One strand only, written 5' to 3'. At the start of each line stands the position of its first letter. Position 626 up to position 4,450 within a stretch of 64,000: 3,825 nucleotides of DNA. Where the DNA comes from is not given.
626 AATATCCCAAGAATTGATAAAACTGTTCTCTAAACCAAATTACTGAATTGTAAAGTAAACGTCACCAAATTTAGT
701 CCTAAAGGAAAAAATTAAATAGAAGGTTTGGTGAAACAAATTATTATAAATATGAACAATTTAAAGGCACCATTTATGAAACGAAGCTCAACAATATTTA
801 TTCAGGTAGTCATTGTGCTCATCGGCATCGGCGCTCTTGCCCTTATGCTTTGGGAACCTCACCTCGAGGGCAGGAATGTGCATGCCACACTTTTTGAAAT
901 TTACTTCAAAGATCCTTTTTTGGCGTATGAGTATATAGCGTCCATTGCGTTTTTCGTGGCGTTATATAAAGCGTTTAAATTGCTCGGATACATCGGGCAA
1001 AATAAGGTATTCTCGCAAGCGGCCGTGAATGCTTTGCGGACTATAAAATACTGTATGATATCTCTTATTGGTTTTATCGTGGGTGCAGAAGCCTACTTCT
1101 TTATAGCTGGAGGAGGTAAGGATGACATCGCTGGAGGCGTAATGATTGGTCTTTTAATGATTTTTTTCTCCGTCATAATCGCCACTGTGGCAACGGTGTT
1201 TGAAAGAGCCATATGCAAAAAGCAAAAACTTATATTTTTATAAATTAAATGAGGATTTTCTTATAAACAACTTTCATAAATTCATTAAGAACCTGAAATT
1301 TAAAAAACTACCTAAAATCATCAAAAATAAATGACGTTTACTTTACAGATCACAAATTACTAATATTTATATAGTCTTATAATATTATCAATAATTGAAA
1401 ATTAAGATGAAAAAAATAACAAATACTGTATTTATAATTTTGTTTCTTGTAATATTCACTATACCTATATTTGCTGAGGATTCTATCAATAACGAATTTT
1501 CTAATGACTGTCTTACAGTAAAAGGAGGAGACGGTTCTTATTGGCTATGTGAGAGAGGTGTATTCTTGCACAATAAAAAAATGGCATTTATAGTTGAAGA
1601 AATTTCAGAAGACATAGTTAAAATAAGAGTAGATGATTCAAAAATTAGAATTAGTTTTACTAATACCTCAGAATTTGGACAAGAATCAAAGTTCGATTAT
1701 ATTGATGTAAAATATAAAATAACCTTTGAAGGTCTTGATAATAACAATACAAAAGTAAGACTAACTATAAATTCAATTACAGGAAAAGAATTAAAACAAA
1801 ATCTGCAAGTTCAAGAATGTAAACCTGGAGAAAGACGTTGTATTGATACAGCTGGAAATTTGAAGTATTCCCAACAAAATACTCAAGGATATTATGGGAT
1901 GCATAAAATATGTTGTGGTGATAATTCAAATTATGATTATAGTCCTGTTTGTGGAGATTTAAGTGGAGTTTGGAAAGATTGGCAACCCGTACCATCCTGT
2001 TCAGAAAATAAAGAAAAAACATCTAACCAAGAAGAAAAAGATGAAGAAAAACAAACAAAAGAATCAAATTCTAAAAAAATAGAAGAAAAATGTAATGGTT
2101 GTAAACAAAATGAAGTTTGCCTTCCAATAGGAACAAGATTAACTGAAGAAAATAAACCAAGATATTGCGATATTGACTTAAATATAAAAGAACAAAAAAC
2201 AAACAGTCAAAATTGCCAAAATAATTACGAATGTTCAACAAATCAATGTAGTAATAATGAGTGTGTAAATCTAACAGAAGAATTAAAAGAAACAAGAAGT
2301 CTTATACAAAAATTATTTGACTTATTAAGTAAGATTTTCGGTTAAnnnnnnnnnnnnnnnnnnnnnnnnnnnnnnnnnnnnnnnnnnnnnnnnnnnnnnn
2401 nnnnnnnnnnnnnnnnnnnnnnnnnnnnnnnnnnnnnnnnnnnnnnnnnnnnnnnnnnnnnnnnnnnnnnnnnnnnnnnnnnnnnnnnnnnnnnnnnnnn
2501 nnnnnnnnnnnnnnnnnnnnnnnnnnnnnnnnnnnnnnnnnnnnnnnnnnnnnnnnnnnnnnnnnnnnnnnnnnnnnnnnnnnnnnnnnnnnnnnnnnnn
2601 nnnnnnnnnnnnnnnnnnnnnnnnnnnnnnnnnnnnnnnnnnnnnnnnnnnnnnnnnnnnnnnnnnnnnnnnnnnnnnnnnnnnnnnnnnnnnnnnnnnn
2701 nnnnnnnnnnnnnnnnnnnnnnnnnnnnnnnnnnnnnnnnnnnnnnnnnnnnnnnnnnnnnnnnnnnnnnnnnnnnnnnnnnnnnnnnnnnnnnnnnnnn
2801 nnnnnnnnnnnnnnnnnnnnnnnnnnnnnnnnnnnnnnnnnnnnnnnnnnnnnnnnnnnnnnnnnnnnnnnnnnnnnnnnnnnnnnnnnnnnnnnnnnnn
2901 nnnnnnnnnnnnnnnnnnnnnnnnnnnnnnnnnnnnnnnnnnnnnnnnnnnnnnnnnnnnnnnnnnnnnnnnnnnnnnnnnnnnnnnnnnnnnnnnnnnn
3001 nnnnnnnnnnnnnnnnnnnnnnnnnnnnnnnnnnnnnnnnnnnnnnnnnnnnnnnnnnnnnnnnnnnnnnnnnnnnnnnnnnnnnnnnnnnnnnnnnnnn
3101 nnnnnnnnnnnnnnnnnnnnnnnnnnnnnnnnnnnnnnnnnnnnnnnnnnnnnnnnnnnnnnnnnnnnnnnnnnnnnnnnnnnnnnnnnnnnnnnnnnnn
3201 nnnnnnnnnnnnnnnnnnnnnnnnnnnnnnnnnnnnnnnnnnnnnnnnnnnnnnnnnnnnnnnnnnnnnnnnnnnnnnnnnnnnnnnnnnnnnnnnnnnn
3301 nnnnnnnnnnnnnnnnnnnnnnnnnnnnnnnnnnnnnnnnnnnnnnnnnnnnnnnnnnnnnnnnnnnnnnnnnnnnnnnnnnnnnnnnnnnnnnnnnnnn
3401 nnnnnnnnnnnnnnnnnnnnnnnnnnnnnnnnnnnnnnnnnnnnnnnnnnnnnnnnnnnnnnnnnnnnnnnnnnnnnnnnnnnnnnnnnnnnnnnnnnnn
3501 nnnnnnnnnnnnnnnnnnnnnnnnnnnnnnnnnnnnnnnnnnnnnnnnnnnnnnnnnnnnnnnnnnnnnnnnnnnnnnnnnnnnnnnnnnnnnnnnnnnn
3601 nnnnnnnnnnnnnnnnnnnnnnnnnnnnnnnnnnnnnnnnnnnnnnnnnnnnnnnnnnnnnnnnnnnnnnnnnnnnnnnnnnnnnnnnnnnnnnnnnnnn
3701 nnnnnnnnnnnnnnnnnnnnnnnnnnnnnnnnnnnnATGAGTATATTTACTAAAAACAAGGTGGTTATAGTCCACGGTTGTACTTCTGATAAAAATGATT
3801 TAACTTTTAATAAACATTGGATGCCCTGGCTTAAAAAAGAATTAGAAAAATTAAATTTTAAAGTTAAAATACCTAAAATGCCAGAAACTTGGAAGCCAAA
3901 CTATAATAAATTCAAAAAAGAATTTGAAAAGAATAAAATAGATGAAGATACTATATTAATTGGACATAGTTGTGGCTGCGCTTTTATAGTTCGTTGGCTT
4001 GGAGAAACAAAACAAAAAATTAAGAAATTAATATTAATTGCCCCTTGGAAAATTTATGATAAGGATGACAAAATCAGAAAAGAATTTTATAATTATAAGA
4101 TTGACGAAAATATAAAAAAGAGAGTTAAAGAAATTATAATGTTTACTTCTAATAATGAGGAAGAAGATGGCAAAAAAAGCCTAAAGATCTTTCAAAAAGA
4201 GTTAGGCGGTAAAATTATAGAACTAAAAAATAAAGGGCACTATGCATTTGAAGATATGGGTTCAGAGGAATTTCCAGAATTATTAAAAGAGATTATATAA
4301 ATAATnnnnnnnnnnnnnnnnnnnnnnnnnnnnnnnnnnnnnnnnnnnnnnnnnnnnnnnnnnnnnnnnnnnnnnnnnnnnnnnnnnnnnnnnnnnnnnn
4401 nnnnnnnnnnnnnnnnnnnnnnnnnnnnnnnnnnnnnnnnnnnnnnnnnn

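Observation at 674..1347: GC-rich DUF2975-like membrane gene delimited by perfect 16-bp terminal inverted repeats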

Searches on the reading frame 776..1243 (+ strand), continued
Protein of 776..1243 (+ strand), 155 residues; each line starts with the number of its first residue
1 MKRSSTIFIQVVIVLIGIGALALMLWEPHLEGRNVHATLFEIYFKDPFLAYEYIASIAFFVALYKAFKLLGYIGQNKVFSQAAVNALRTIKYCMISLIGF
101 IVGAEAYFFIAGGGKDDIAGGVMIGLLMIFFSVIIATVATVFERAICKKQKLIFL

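Call 53: find_homologous_proteins(query=L003:1042-1467:+)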
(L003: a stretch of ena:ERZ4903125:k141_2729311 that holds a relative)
Query L003:1042-1467:+ (141 aa): 58 proteins with E <= 0.001 among 65 candidates.
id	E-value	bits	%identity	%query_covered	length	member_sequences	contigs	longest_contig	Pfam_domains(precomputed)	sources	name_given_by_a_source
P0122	3.6e-91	321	99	100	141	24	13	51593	-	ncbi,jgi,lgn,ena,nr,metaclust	ncbi:MAG: hypothetical protein UT97_C0020G0017 [Parcubacteria group bacterium GW2011_GWC2_40_31]|nr:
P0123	2.1e-77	276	84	99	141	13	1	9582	-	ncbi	-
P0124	7.4e-73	262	83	98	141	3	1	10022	-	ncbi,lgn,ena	-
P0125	9.8e-63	229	77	88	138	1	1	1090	-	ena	-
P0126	1.6e-62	228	77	89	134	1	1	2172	-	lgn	-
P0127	1.8e-62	228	76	89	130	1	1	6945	-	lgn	-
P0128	1.4e-59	218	74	92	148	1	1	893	-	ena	-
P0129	1.1e-55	206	64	98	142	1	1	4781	-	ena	-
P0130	4.4e-55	204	92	69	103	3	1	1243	-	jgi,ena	-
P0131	7.0e-51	190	65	89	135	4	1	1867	-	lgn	-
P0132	1.3e-50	189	63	91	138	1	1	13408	-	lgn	-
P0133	3.6e-50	188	62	91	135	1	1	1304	-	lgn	-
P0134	1.9e-49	186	66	87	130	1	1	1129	-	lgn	-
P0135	2.5e-49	185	61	95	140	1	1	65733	-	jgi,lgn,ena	-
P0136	4.7e-48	181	58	94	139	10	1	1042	-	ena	-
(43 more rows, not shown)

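Call 55: find_encoding_contigs(protein=P0122, flank=3000, max_places=8)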
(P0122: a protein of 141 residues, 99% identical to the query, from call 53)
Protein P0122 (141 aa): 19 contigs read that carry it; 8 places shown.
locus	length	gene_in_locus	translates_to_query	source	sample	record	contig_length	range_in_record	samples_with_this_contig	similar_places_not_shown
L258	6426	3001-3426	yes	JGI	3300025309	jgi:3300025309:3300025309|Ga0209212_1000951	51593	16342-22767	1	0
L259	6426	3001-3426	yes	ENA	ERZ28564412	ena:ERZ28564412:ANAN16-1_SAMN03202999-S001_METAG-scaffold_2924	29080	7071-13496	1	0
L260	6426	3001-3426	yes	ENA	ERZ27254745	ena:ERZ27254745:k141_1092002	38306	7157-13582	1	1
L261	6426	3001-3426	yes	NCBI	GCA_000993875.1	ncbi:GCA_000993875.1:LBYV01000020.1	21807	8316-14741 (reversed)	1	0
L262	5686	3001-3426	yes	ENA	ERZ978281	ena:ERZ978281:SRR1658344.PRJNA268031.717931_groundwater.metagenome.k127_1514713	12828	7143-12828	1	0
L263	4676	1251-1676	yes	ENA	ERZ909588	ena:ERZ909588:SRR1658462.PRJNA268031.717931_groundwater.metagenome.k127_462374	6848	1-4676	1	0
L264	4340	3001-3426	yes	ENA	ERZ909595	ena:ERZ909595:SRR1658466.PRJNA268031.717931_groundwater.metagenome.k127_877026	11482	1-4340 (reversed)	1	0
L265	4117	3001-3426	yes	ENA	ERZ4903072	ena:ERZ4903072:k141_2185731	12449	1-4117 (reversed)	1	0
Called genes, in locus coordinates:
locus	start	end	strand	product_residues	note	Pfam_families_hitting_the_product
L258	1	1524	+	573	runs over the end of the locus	PF03235:GmrSD_N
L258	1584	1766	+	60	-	-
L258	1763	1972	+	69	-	-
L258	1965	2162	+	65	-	-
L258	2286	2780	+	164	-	PF00404:Dockerin_1 (weak), PF00036:EF-hand_1 (faint), PF13202:EF-hand_5 (faint)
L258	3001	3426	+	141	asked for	-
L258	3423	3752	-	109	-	-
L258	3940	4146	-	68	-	-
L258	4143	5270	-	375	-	PF00112:Peptidase_C1 (weak), PF01471:PG_binding_1 (weak)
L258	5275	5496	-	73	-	-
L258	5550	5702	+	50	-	-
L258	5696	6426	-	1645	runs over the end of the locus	PF18857:LPD38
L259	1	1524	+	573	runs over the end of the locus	PF03235:GmrSD_N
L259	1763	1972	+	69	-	-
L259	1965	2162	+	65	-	-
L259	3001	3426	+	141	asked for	-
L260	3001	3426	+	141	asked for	-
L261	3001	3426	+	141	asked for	-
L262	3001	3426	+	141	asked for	-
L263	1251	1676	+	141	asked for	-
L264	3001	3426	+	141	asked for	-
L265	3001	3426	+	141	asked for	-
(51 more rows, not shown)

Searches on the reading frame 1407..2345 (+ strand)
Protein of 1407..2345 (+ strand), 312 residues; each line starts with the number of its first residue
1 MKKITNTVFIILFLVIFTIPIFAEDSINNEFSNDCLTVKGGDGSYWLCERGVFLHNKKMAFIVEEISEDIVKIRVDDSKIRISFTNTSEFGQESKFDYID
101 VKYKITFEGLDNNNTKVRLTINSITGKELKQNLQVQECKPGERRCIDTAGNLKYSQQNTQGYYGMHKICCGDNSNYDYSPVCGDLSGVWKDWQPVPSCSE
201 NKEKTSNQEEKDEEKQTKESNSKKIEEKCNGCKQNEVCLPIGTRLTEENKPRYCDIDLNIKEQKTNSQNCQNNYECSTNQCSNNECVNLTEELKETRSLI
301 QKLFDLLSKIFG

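Call 6: search_protein_families(library=pfam, proteins=[window:1407-2345:+], max_evalue=0.1)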
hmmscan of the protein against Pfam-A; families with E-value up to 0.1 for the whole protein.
window:1407-2345:+ (312 aa): 0 families

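Call 20: find_homologous_proteins(query=window:1407-2345:+)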
Query window:1407-2345:+ (312 aa): 1 proteins with E <= 0.001 among 1148 candidates.
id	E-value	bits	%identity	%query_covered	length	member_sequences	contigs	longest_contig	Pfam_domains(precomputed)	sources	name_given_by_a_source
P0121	1.1e-207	706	100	100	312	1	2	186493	-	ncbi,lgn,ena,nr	ncbi:hypothetical protein J4216_02260 [Candidatus Woesearchaeota archaeon]|nr:hypothetical protein [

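Call 43: find_encoding_contigs(protein=P0121, flank=3000, max_places=10)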
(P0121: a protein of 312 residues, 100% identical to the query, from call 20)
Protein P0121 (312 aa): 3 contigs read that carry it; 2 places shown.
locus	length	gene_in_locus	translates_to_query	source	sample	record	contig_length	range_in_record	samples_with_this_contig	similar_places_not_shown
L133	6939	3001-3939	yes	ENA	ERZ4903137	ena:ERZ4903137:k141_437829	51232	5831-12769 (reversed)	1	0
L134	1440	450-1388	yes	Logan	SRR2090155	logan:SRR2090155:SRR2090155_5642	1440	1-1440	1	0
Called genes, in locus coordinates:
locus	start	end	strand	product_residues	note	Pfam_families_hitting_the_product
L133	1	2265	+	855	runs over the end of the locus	PF00690:Cation_ATPase_N, PF00122:E1-E2_ATPase, PF00702:Hydrolase, PF13246:Cation_ATPase, PF00689:Cation_ATPase_C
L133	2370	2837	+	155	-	PF11188:DUF2975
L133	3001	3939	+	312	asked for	-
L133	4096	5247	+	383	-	PF12323:HTH_OrfB_IS605, PF01385:OrfB_IS605, PF07282:Cas12f1-like_TNB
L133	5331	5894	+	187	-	PF12146:Hydrolase_4 (faint), PF00561:Abhydrolase_1 (faint), PF06821:Ser_hydrolase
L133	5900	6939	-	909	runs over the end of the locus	PF00801:PKD, PF18911:PKD_4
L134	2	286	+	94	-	?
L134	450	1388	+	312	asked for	-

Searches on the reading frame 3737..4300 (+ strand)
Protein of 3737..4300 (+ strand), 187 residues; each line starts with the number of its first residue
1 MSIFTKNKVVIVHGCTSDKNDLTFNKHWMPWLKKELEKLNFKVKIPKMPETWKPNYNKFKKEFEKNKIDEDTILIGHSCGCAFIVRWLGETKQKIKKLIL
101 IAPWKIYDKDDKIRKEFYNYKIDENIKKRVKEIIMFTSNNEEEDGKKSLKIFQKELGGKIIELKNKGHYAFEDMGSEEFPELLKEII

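Call 6: search_protein_families(library=pfam, proteins=[window:3737-4300:+], max_evalue=0.1)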
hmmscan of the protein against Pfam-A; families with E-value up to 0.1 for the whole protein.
window:3737-4300:+ (187 aa): 6 families
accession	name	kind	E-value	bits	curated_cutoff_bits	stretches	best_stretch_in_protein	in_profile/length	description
PF06821.19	Ser_hydrolase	-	1.1e-14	55.2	22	1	10-182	2-166/172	Serine hydrolase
PF12146.15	Hydrolase_4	-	1.5e-05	24.9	27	1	58-105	64-111/239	Serine aminopeptidase, S33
PF00561.26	Abhydrolase_1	-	2.3e-05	24.6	25.8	1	68-109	67-111/245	alpha/beta hydrolase fold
PF03403.19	PAF-AH_p_II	-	0.0052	15.8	20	1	59-174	209-313/372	Platelet-activating factor acetylhydrolase, isoform II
PF10230.15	LIDHydrolase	-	0.016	15.4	27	1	59-103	72-118/262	Lipid-droplet associated hydrolase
PF12048.14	DUF3530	-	0.054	13.2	29.8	1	70-120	195-247/310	Protein of unknown function (DUF3530)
